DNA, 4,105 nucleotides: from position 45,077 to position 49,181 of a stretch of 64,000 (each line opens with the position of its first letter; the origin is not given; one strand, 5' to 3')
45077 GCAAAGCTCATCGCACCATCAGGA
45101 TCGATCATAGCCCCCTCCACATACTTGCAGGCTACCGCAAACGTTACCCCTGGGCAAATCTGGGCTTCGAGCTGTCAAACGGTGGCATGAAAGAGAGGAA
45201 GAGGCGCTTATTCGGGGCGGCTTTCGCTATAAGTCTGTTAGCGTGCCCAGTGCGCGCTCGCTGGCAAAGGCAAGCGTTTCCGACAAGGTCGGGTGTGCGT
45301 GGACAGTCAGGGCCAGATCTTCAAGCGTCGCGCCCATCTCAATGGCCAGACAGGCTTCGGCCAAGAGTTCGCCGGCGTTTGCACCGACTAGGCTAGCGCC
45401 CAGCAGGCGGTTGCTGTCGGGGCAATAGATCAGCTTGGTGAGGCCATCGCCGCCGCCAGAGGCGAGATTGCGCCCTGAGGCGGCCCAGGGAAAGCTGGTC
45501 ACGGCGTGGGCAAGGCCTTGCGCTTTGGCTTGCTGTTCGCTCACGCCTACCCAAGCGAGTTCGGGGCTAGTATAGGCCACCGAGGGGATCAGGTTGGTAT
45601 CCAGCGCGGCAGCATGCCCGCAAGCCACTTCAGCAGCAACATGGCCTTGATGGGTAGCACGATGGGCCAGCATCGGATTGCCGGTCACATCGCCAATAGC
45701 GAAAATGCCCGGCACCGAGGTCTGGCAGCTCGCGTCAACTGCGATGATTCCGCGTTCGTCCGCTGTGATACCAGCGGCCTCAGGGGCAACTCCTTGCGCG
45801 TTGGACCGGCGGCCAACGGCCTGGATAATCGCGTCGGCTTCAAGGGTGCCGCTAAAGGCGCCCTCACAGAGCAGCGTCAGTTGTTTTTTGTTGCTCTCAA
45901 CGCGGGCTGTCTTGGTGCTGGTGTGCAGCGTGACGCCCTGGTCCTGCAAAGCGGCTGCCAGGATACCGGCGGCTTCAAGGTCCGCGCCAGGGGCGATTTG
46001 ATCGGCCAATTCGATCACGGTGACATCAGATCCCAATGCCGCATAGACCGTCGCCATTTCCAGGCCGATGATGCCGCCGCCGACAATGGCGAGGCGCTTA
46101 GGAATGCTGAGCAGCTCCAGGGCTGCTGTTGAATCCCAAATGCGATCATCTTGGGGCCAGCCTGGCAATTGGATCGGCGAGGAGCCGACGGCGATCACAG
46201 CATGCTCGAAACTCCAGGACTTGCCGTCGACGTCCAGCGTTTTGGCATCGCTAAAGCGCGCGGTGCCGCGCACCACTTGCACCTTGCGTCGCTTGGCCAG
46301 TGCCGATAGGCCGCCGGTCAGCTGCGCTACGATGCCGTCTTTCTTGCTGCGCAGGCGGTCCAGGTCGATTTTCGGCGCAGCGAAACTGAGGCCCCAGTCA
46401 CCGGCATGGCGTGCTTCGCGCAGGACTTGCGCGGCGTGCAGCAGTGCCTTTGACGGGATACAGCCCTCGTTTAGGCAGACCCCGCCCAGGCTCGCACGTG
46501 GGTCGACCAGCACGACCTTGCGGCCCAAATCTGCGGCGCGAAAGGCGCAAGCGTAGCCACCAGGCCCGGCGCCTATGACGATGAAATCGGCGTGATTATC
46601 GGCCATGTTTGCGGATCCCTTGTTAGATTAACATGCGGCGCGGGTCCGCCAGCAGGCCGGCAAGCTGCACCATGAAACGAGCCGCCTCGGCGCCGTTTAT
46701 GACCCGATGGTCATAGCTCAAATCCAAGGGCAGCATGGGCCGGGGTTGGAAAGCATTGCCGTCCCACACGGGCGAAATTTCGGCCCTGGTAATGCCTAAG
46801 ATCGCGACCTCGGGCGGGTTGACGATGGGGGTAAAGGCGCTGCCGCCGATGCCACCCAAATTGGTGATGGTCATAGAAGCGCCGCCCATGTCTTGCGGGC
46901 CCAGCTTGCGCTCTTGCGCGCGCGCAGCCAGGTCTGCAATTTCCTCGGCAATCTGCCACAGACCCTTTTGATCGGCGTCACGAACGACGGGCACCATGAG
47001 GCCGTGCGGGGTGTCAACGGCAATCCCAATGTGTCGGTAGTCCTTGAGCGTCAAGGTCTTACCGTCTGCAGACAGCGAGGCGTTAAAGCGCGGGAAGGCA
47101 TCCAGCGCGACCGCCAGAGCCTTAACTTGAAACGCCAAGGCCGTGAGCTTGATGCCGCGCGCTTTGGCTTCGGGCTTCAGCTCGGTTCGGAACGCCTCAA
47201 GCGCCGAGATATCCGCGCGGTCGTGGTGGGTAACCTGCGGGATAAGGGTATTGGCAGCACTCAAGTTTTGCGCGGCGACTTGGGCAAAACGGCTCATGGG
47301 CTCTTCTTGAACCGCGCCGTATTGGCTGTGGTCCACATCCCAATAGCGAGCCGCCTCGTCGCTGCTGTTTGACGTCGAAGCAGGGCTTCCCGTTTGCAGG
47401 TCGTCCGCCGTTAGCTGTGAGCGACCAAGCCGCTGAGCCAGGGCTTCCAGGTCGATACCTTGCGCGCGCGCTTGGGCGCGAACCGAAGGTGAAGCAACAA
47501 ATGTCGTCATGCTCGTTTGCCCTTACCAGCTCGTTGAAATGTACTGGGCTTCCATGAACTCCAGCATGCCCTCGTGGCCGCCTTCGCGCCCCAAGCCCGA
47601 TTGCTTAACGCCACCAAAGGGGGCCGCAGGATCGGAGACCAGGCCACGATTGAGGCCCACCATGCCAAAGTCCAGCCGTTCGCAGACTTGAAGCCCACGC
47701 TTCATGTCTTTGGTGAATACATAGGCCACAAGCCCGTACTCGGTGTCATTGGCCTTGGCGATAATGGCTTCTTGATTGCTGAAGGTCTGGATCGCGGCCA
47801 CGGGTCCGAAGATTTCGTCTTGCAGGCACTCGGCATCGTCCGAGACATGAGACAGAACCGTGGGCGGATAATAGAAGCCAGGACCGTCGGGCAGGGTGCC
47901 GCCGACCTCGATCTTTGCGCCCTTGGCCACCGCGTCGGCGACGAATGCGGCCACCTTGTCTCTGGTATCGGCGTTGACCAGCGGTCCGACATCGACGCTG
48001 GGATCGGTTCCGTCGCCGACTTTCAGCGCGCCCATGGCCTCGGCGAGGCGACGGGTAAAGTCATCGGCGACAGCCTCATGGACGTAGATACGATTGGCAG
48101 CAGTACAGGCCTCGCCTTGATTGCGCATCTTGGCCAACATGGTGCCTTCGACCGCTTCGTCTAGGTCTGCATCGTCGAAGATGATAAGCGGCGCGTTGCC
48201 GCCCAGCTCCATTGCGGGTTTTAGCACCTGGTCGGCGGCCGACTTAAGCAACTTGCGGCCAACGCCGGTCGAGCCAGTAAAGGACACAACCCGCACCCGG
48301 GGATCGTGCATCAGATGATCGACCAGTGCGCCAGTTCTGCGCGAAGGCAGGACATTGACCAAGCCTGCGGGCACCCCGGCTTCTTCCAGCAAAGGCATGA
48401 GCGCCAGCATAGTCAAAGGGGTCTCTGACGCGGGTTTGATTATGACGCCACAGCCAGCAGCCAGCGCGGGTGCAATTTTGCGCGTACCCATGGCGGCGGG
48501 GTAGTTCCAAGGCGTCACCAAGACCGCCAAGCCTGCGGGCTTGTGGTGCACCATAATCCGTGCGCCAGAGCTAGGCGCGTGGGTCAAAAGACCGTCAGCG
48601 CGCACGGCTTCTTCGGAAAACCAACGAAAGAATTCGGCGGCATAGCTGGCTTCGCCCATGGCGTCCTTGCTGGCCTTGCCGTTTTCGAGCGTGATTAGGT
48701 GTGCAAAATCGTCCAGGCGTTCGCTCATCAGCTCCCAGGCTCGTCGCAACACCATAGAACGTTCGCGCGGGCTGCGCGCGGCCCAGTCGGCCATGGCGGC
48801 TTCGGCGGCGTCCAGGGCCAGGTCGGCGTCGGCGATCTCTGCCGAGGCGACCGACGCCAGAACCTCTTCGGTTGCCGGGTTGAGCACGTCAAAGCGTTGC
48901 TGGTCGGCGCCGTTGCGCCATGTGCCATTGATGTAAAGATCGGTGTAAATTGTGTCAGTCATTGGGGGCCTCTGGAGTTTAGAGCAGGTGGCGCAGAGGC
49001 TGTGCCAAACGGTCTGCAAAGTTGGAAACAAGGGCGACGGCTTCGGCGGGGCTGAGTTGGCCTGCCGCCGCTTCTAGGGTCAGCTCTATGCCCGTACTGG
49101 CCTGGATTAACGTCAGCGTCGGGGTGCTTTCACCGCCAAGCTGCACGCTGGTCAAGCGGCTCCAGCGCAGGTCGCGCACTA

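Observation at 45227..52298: Acetoin/pyruvate-dehydrogenase-like operon whose E2 is split into a lipoyl-bearing, apparently inactive subunit and a lipoyl-less active acyltransferase, with an aldehyde dehydrogenase gene between them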

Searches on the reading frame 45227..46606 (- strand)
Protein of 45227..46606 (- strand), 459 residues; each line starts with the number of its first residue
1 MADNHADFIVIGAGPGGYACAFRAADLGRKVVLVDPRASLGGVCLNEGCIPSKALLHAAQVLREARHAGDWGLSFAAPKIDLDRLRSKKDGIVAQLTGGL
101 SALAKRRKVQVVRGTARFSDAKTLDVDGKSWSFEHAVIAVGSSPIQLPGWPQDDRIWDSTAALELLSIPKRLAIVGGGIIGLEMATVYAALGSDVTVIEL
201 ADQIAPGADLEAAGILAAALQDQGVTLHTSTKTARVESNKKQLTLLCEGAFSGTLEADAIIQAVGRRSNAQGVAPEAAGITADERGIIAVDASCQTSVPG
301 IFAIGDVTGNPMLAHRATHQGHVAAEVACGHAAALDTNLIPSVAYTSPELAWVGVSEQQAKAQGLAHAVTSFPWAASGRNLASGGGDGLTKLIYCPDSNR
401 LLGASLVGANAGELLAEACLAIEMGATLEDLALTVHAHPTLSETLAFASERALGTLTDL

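Call 3: search_protein_families(library=pfam, proteins=[window:45227-46606:-], max_evalue=0.01)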
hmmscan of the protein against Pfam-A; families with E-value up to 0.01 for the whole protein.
window:45227-46606:- (459 aa): 17 families
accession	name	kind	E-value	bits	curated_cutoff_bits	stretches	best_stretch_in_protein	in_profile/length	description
PF07992.20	Pyr_redox_2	-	6.9e-73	246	26.1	1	7-321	2-291/291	Pyridine nucleotide-disulphide oxidoreductase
PF02852.28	Pyr_redox_dim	-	2.1e-34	118.4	25.3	1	340-445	1-106/110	Pyridine nucleotide-disulphide oxidoreductase, dimerisation domain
PF00070.33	Pyr_redox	-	1.1e-22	80.8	22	1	171-242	1-72/82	Pyridine nucleotide-disulphide oxidoreductase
PF12831.13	FAD_oxidored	-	6.7e-09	36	27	1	7-51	1-45/416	FAD dependent oxidoreductase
PF13450.12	NAD_binding_8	-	2.2e-08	34.7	21.9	1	10-46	1-37/68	NAD(P)-binding Rossmann-like domain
PF01134.28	GIDA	-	5.1e-08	32.8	22.1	1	7-69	1-60/391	Glucose inhibited division protein A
PF03486.20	HI0933_like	-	9.2e-08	32.3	50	1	7-41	2-36/244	HI0933-like protein Rossmann domain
PF01266.30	DAO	-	3.2e-07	30.7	27.9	1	172-219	2-49/353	FAD dependent oxidoreductase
PF13738.12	Pyr_redox_3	-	5e-07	29.7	30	1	171-305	166-305/305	Pyridine nucleotide-disulphide oxidoreductase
PF01262.27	AlaDh_PNT_C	-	4e-06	26.9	23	0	170-202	29-61/214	Alanine dehydrogenase/PNT, C-terminal domain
PF00890.30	FAD_binding_2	-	4.2e-06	26.7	20.4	1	7-42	1-36/414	FAD binding domain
PF01946.23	Thi4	-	8.9e-05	22.3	26.2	1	6-53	18-66/235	Thi4 family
PF02737.24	3HCDH_N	-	0.0002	21.8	22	1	172-226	2-56/180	3-hydroxyacyl-CoA dehydrogenase, NAD binding domain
PF13478.12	XdhC_C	-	0.00021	22.2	29.7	0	172-211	1-40/125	XdhC Rossmann domain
PF03721.20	UDPG_MGDP_dh_N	-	0.0015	18.6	27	0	171-201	2-32/187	UDP-glucose/GDP-mannose dehydrogenase family, NAD binding domain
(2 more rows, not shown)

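Call 4: search_protein_families(library=ncbifam, proteins=[window:45227-46606:-], max_evalue=0.001)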
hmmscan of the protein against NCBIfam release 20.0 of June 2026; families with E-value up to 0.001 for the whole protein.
window:45227-46606:- (459 aa): 89 families (the best 25 are shown)
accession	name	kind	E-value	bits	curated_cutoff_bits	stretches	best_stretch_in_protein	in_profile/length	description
TIGR01350.1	lipoamide_DH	equivalog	3.8e-148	494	408.8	1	6-454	2-456/461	dihydrolipoyl dehydrogenase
TIGR02053.1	MerA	equivalog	1.9e-101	340.4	454.45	1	7-449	2-450/465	mercury(II) reductase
NF003585.0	PRK05249.1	equivalog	1.1e-90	304.6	465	1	4-453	5-458/464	Si-specific NAD(P)(+) transhydrogenase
NF004991.0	PRK06370.1-3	subfamily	1.3e-90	304.4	620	1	5-448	35-483/509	FAD-containing oxidoreductase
NF004943.0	PRK06292.2-1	equivalog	3.4e-89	299.7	432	1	5-449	3-452/456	dihydrolipoyl dehydrogenase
NF004776.0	PRK06116.1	equivalog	1.2e-86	291.6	480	1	4-445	3-446/450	glutathione-disulfide reductase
NF004992.0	PRK06370.1-4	equivalog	4.1e-81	272.8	629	1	4-445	3-448/459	FAD-containing oxidoreductase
NF004945.0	PRK06292.2-3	equivalog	8e-81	272.3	494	1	6-449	4-449/457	dihydrolipoyl dehydrogenase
NF010311.1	PRK13748.1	subfamily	7e-78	262.8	600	1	7-449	99-545/560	mercury(II) reductase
NF005883.0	PRK07845.1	equivalog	4.6e-75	253.4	479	1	7-450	4-457/466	NAD(P)H-quinone dehydrogenase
NF004947.0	PRK06292.2-5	equivalog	3.2e-73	247.2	592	1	5-448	3-454/474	dihydrolipoyl dehydrogenase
TIGR01421.1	gluta_reduc_1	equivalog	6.4e-73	246.5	556.15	1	5-445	2-446/450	glutathione-disulfide reductase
TIGR01424.1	gluta_reduc_2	equivalog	7.7e-72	242.3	606.05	1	7-445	4-442/446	glutathione-disulfide reductase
NF004946.0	PRK06292.2-4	subfamily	9.5e-72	242.3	634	1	5-448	3-466/487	dihydrolipoyl dehydrogenase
NF005884.0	PRK07846.1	equivalog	2.3e-70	237.5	501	1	4-445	2-444/454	mycothione reductase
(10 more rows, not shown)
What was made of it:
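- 45227..46606 (-): E3, dihydrolipoyl dehydrogenase. TIGR01350 scores 494 bits, above its cut-off of 408.8 (call 4).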

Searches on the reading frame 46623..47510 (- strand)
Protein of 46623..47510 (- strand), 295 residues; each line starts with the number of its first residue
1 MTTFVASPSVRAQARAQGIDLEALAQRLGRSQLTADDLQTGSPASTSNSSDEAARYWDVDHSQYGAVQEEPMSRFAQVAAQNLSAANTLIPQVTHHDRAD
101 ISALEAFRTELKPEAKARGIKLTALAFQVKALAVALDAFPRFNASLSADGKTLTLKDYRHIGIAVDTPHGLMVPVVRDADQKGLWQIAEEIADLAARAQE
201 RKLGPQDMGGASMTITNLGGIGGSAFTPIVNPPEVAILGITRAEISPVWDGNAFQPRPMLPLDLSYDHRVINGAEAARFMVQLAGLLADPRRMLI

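Call 3: search_protein_families(library=pfam, proteins=[window:46623-47510:-], max_evalue=0.01)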
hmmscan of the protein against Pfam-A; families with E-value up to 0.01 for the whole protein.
window:46623-47510:- (295 aa): 2 families
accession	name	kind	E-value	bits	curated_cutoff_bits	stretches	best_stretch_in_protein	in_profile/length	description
PF00198.28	2-oxoacid_dh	-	3.9e-80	269.1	23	1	67-294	4-231/232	2-oxoacid dehydrogenases acyltransferase (catalytic domain)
PF02817.22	E3_binding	-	0.0012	19.4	23.7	1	5-24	2-21/36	e3 binding domain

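Call 4: search_protein_families(library=ncbifam, proteins=[window:46623-47510:-], max_evalue=0.001)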
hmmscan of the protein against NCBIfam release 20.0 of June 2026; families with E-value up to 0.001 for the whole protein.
window:46623-47510:- (295 aa): 9 families
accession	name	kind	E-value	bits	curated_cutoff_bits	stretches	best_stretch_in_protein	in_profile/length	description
TIGR01348.1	PDHac_trf_long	equivalog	3.4e-106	356.1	552.1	1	5-294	285-586/587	dihydrolipoyllysine-residue acetyltransferase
NF008814.0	PRK11854.1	equivalog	1.1e-95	321.4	722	1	6-293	334-635/637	pyruvate dehydrogenase complex dihydrolipoyllysine-residue acetyltransferase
NF004309.0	PRK05704.1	equivalog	9.2e-61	206.4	449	1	6-295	115-406/408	2-oxoglutarate dehydrogenase complex dihydrolipoyllysine-residue succinyltransferase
TIGR01347.1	sucB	equivalog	2.9e-60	204.6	378.65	1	5-295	112-402/404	dihydrolipoyllysine-residue succinyltransferase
TIGR02927.1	SucB_Actino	equivalog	2.4e-52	178.5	423.45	1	20-283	299-564/579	2-oxoglutarate dehydrogenase, E2 component, dihydrolipoamide succinyltransferase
TIGR01349.1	PDHac_trf_mito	equivalog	6.5e-50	170.5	445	1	5-295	142-437/437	pyruvate dehydrogenase complex dihydrolipoamide acetyltransferase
NF008815.0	PRK11857.1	equivalog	1.4e-43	149.5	378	1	4-291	4-303/308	dihydrolipoamide acetyltransferase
NF011416.0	PRK14843.1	equivalog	1.1e-37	129.8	429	1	49-295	100-347/347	dihydrolipoamide acetyltransferase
NF008907.0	PRK12270.1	equivalog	1e-18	66.5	878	1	49-288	110-362/1241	multifunctional oxoglutarate decarboxylase/oxoglutarate dehydrogenase thiamine pyrophosphate-binding subunit/dihydrolipoyllysine-residue suc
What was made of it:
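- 46623..47510 (-): Lipoyl-less E2 core: PSBD (aa 5-40) plus an intact acyltransferase domain (aa 67-294), AceF-like. The best NCBIfam model is TIGR01348 PDHac_trf_long, 356 bits over positions 285-586 of 587 (calls 3, 4).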

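Call 12: find_homologous_proteins(query=window:46623-47510:-)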
Query window:46623-47510:- (295 aa): 7954 proteins with E <= 0.001 among 8000 candidates; the best 120 are listed.
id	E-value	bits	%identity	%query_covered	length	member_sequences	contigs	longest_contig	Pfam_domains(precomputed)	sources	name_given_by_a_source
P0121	1.2e-187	640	100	100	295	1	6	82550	PF00198.29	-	-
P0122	3.3e-161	553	86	100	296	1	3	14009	PF00198.29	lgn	-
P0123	2.4e-151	521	82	100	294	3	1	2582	PF00198.29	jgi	jgi:pyruvate dehydrogenase E2 component (dihydrolipoamide acetyltransferase)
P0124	2.9e-151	520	80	100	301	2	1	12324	PF00198.29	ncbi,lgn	-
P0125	2.1e-141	488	77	100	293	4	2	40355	PF02817.23,PF00198.29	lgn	-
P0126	2.4e-139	481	75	100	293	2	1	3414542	PF02817.23,PF00198.29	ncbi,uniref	ncbi:2-oxo acid dehydrogenase subunit E2 [Yoonia sp. R78084]|uniref:2-oxo acid dehydrogenase subunit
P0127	6.1e-139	480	75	100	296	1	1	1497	PF02817.23,PF00198.29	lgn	-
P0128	6.6e-139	480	75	100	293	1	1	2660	PF02817.23,PF00198.29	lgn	-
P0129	8.8e-139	479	75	100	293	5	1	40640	PF02817.23,PF00198.29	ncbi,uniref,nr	ncbi:pyruvate dehydrogenase E2 component (dihydrolipoamide acetyltransferase) [Loktanella sp. PT4BL]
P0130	1.3e-138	479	74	100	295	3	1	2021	PF02817.23,PF00198.29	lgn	-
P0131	1.7e-138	478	75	100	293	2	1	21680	PF02817.23,PF00198.29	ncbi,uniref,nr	ncbi:2-oxo acid dehydrogenase subunit E2 [Yoonia sp.]|uniref:2-oxo acid dehydrogenase subunit E2 n=1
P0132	5.1e-138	477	74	100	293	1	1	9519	PF02817.23,PF00198.29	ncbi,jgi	jgi:pyruvate dehydrogenase E2 component (dihydrolipoamide acetyltransferase)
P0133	8.2e-138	476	75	100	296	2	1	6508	PF02817.23,PF00198.29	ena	-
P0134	9.1e-138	476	74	100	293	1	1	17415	PF02817.23,PF00198.29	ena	-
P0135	1.1e-137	476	74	100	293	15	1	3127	PF02817.23,PF00198.29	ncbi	-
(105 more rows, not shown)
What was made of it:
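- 46623..47510 (-): Homologues are 291-301 aa (call 12).
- Checked: The 120 best homologues of the core are all 291-301 aa (call 12).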

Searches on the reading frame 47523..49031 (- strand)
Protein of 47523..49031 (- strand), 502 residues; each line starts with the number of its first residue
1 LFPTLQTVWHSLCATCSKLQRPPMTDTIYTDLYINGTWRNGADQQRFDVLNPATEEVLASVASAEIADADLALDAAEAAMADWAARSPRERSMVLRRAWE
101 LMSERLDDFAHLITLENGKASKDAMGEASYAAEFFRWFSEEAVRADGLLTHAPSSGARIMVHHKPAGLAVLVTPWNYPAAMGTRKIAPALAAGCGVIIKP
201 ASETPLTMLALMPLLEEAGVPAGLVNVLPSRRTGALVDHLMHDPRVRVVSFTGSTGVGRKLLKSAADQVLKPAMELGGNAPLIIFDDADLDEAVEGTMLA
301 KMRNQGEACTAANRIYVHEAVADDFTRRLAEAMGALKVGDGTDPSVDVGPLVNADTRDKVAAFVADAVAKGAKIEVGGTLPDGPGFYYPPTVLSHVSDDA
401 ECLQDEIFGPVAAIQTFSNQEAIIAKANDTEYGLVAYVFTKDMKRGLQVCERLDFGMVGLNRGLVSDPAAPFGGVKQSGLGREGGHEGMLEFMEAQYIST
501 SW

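Call 3: search_protein_families(library=pfam, proteins=[window:47523-49031:-], max_evalue=0.01)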
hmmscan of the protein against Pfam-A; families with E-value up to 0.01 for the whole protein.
window:47523-49031:- (502 aa): 2 families
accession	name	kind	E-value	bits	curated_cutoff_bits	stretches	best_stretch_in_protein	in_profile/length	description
PF00171.27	Aldedh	-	7.2e-159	529.6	23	1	38-497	1-460/461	Aldehyde dehydrogenase family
PF07368.16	DUF1487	-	0.0082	16.1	23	0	282-337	8-61/215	Protein of unknown function (DUF1487)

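Call 4: search_protein_families(library=ncbifam, proteins=[window:47523-49031:-], max_evalue=0.001)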
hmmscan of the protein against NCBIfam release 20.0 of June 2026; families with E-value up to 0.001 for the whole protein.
window:47523-49031:- (502 aa): 45 families (the best 25 are shown)
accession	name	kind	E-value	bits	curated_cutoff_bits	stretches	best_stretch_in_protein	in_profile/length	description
TIGR01780.1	SSADH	subfamily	3.5e-162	540.3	646.35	1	49-495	1-447/448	succinate-semialdehyde dehydrogenase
NF008415.0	PRK11241.1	equivalog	9.1e-147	489.6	828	1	31-499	12-479/482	NADP-dependent succinate-semialdehyde dehydrogenase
TIGR01804.1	BADH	equivalog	3.1e-127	424.9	668.6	1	33-494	1-465/467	betaine-aldehyde dehydrogenase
NF010000.0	PRK13473.1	subfamily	5.8e-126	420.9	615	1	31-498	4-470/475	aminobutyraldehyde dehydrogenase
NF009725.0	PRK13252.1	equivalog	5e-119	397.9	593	1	29-495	6-474/488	betaine-aldehyde dehydrogenase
NF006916.0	PRK09407.1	equivalog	5.6e-118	394.8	521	1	41-500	30-492/526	succinic semialdehyde dehydrogenase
TIGR02299.1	HpaE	equivalog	1.3e-114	383.4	638.35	1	32-499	3-475/488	5-carboxymethyl-2-hydroxymuconate semialdehyde dehydrogenase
NF007497.0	PRK10090.1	equivalog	3.4e-112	375.6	500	1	28-497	5-474/480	aldehyde dehydrogenase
NF045736.1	PaDhStyDRhodo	equivalog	1.1e-108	363.8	800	1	29-495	2-472/479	phenylacetaldehyde dehydrogenase StyD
NF045735.1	PaDhStyDPseudo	equivalog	2.7e-107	359.4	850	1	30-496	3-477/483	phenylacetaldehyde dehydrogenase StyD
NF052305.1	DioxValDhHalo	equivalog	3.7e-106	355.9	750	1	31-493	6-474/483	2,5-dioxovalerate dehydrogenase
NF006915.0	PRK09406.1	equivalog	7.8e-105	351.4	730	1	49-496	5-452/457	NADP-dependent succinic semialdehyde dehydrogenase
NF040792.1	glyc_ald_dh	equivalog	1.3e-104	350.8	760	1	31-496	2-469/488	D-glyceraldehyde dehydrogenase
TIGR03216.1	OH_muco_semi_DH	equivalog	9.2e-103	344.4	693.25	1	33-492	4-470/481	2-hydroxymuconic semialdehyde dehydrogenase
NF042993.1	AlphKGSA_gudD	equivalog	4.4e-102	342.3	770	1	32-487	6-467/481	alpha-ketoglutaric semialdehyde dehydrogenase GucD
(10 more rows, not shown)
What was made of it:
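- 47523..48962 (-): Aldehyde dehydrogenase (SSADH-like) inserted between the two E2 halves. TIGR01780 scores 540 bits, below its cut-off (calls 3, 4).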
